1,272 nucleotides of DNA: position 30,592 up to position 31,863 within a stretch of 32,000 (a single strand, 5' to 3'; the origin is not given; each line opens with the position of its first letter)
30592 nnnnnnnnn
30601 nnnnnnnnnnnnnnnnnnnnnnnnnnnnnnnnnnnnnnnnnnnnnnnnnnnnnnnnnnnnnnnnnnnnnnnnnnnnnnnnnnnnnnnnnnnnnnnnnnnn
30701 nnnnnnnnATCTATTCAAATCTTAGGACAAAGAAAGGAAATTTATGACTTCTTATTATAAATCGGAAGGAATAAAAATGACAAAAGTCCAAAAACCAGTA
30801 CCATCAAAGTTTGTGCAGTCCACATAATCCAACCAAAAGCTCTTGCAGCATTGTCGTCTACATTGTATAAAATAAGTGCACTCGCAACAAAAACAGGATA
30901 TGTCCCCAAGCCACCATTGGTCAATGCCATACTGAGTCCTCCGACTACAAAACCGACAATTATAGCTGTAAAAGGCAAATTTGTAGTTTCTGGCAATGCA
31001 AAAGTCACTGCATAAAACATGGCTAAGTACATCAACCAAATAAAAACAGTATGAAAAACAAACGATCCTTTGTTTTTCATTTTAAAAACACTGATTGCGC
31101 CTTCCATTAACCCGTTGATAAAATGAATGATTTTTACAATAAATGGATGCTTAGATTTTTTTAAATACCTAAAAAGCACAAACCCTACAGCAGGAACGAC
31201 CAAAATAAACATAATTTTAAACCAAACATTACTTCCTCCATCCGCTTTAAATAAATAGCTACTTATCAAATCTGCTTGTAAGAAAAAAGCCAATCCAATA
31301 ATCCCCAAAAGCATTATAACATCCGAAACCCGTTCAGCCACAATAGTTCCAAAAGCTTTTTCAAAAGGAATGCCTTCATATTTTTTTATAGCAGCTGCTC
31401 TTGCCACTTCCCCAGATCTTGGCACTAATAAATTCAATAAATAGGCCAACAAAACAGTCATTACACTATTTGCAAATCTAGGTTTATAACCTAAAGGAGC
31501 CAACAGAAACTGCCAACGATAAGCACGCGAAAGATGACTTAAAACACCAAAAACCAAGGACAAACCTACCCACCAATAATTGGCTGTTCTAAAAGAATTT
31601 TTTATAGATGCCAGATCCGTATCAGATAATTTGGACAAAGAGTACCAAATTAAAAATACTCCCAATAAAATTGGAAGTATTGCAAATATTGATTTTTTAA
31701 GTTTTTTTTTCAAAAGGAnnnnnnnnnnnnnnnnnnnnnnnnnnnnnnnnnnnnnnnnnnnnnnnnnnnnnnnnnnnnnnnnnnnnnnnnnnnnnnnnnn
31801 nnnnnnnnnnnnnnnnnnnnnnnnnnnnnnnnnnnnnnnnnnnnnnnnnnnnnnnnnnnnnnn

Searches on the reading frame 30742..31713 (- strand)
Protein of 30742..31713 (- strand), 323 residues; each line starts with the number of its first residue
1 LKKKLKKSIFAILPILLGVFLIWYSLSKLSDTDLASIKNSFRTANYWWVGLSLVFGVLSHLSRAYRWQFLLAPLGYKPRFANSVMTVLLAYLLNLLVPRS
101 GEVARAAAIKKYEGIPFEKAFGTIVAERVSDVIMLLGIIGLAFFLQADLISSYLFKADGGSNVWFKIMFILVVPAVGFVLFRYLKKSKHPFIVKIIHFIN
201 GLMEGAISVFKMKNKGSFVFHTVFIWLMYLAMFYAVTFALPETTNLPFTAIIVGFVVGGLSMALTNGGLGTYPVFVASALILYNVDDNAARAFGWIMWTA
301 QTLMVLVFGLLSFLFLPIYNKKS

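Call 60: search_protein_families(library=pfam, proteins=[window:30742-31713:-])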
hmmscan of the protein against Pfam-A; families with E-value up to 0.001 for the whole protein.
window:30742-31713:- (323 aa): 1 family
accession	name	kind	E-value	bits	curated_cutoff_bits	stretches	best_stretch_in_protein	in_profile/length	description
PF03706.18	LPG_synthase_TM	-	2.9e-33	116.1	33.4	1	12-309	2-302/302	Lysylphosphatidylglycerol synthase TM region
